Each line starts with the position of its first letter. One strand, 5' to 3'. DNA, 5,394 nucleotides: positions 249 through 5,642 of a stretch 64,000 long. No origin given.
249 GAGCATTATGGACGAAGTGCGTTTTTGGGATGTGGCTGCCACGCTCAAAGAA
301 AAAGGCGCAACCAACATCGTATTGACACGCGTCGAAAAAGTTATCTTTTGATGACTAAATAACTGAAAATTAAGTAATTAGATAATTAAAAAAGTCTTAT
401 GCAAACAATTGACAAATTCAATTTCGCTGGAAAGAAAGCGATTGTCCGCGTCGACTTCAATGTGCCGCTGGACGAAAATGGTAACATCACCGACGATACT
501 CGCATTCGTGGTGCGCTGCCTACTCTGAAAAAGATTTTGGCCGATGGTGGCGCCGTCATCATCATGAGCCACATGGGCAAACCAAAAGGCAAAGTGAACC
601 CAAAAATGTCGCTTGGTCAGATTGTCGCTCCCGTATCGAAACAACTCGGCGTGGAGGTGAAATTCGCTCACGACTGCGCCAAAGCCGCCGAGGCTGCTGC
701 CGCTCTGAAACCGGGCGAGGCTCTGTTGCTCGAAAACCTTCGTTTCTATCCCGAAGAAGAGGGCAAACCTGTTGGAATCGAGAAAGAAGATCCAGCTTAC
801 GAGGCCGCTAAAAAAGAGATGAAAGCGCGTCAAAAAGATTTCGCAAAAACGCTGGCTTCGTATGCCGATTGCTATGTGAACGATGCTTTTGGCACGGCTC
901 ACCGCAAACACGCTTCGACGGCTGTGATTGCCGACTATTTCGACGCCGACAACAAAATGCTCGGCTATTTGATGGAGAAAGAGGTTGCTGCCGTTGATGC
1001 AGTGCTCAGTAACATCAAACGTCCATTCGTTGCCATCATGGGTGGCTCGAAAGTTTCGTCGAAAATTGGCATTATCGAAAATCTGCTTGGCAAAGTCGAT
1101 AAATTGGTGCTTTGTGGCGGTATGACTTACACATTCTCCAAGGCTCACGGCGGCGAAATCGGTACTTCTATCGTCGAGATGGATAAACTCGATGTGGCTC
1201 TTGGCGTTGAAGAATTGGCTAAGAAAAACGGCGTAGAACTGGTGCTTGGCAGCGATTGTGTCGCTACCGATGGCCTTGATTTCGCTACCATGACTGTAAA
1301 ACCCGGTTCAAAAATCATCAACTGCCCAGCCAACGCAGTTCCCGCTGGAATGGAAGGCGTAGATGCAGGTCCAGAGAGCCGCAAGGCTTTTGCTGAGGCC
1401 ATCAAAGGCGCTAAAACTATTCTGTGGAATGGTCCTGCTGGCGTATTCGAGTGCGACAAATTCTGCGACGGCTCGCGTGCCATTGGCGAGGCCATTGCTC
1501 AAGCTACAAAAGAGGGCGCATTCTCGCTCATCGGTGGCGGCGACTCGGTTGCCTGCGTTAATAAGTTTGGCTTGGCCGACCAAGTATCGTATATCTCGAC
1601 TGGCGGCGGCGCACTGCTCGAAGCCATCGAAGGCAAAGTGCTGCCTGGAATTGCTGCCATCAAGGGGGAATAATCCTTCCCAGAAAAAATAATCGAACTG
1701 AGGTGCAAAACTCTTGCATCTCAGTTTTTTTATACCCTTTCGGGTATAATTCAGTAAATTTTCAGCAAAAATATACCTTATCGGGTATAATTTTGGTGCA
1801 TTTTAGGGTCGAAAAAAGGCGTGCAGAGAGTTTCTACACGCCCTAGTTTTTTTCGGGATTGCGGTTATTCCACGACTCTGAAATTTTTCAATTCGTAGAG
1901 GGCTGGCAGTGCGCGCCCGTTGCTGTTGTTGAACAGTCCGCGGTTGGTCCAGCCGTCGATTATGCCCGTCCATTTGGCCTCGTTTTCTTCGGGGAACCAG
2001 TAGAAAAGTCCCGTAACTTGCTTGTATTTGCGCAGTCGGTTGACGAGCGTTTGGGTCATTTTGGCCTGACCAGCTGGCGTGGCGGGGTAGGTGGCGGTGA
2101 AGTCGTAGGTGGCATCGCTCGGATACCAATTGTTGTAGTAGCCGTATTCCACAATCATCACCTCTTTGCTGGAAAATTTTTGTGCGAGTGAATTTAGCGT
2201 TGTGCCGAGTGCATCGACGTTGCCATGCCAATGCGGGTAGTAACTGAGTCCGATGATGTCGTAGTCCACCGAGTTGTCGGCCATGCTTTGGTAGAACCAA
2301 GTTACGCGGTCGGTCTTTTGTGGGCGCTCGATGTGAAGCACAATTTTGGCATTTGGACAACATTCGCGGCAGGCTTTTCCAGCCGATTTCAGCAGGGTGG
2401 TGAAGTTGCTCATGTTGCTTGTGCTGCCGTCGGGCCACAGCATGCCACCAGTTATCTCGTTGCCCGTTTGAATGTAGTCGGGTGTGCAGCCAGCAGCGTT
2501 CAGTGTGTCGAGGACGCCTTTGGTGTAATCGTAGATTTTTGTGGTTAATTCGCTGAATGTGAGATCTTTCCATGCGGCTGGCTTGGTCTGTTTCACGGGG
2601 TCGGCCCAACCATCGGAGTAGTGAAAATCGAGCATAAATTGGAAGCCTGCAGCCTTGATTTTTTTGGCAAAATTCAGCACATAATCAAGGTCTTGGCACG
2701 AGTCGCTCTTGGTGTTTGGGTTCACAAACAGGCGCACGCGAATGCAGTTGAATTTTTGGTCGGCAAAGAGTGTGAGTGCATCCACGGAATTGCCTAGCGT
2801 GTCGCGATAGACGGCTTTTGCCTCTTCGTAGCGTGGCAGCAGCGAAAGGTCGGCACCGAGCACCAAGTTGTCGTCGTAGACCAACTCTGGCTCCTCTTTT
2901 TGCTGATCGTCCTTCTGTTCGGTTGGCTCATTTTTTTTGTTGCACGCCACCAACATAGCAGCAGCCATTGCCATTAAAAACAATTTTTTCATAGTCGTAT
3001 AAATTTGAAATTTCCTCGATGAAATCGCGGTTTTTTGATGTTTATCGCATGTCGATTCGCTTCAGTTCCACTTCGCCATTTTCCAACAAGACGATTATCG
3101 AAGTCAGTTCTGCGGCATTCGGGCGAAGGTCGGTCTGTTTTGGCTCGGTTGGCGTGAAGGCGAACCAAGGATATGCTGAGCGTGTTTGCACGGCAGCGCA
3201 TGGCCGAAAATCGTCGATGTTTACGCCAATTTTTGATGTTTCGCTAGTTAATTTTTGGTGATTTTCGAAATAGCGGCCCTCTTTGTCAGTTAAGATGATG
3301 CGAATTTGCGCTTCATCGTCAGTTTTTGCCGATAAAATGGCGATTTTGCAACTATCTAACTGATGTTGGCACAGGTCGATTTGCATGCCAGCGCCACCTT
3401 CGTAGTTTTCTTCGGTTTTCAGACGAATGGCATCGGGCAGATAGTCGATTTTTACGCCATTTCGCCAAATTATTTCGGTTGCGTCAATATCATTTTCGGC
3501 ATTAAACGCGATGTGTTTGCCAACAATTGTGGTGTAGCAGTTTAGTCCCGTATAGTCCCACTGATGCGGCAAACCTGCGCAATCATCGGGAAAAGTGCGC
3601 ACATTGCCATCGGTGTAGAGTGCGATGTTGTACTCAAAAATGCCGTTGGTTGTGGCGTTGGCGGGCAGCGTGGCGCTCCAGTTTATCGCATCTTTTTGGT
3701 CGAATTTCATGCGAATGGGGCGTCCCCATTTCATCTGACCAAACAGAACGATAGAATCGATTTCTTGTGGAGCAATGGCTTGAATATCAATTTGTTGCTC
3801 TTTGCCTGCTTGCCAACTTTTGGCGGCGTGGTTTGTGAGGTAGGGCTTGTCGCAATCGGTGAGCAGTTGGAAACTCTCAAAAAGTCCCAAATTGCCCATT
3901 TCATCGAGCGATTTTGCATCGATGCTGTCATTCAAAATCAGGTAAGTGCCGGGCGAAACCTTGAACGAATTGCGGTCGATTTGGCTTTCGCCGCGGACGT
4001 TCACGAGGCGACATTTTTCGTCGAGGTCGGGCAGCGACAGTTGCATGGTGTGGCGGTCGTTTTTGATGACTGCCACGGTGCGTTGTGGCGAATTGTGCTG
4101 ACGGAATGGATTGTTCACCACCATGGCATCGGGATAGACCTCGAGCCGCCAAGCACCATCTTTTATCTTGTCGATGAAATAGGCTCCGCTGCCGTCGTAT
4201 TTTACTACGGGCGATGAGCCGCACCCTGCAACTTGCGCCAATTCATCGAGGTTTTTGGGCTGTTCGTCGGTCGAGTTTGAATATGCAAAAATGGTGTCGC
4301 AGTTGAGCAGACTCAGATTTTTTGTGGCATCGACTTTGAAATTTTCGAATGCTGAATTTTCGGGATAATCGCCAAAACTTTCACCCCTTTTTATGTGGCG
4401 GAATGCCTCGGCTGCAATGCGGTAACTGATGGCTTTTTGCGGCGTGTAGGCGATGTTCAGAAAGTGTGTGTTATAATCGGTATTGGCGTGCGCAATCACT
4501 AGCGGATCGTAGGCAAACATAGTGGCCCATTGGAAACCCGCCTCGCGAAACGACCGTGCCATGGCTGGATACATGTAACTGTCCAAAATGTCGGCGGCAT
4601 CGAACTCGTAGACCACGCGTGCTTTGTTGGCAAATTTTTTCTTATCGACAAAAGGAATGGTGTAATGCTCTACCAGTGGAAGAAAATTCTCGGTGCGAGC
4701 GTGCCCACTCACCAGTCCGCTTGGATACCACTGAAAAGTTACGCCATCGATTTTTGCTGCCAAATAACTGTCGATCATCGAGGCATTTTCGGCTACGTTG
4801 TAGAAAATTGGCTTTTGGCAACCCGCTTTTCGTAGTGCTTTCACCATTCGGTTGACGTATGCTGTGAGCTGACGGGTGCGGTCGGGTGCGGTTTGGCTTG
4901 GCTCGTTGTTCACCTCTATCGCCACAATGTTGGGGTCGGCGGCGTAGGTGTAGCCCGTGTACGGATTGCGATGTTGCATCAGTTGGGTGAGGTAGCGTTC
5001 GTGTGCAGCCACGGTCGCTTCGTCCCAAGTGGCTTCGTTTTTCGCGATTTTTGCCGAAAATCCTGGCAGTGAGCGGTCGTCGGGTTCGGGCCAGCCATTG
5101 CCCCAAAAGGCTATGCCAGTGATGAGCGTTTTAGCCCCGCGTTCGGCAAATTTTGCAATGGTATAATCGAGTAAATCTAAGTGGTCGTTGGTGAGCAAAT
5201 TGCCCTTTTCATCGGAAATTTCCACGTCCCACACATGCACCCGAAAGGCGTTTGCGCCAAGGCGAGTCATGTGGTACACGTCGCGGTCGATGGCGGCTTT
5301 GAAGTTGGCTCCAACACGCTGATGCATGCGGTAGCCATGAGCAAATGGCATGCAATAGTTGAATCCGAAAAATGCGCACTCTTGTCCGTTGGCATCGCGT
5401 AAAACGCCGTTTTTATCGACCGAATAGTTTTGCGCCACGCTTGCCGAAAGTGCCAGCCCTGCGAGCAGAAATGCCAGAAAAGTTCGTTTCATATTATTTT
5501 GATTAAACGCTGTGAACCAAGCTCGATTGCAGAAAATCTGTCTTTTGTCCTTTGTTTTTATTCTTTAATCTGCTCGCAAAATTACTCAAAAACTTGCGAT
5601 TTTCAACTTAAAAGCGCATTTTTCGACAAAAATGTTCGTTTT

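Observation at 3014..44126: Strongly over-represented word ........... (core of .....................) in both genes and spacers, in both orientations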

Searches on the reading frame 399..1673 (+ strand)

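Call 64: search_protein_families(library=pfam, proteins=[window:399-1673:+], max_evalue=0.00001)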
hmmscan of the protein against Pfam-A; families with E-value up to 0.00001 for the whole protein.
window:399-1673:+ (424 aa): 1 family
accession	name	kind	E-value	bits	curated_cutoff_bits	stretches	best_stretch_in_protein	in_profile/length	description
PF00162.24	PGK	-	1.9e-140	468.6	27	1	4-413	1-379/379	Phosphoglycerate kinase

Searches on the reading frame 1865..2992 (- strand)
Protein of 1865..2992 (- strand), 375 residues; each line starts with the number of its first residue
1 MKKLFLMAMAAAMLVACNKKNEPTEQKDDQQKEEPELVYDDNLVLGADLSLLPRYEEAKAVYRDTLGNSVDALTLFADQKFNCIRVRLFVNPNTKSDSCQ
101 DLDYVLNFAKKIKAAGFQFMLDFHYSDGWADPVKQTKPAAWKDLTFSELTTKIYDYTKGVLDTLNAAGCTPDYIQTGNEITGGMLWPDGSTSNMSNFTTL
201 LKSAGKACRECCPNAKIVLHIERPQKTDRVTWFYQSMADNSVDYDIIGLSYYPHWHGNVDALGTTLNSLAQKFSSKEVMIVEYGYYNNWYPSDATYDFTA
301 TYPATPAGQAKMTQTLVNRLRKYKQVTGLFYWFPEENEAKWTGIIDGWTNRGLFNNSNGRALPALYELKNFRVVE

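Call 64: search_protein_families(library=pfam, proteins=[window:1865-2992:-], max_evalue=0.00001)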
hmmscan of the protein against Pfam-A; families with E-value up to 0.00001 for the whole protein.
window:1865-2992:- (375 aa): 1 family
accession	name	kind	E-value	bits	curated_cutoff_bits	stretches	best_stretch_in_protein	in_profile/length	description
PF07745.19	Glyco_hydro_53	-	6.4e-92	308.6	24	1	45-365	2-337/340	Glycosyl hydrolase family 53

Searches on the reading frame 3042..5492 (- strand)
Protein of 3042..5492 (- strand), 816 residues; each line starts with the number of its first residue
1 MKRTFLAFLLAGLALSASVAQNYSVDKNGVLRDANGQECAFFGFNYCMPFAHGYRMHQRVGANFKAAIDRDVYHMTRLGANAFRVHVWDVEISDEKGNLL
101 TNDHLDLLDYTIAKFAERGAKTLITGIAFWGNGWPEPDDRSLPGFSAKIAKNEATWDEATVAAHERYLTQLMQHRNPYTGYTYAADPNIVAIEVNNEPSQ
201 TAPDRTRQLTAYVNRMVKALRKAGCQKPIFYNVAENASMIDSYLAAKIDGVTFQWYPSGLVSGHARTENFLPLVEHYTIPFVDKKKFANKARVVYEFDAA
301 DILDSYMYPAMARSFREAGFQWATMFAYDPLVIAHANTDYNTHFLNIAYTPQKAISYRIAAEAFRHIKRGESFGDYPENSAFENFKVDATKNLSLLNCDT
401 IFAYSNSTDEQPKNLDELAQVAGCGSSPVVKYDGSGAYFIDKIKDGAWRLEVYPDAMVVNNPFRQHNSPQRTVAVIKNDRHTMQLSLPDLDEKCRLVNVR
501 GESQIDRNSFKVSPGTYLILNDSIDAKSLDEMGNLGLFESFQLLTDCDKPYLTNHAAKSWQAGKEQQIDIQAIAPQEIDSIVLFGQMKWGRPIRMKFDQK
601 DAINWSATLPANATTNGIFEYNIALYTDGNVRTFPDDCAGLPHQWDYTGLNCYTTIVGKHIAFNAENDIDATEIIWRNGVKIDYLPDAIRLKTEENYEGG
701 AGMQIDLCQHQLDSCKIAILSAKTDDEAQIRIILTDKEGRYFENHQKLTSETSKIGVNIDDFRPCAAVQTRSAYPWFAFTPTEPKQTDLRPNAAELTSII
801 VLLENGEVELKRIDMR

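Call 6: search_protein_families(library=pfam, proteins=[window:3042-5492:-])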
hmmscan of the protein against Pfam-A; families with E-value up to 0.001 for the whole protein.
window:3042-5492:- (816 aa): 1 family
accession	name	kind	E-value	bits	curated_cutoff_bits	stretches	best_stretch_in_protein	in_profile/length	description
PF00150.24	Cellulase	-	7.8e-06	26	23.5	1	33-231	2-165/272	Cellulase (glycosyl hydrolase family 5)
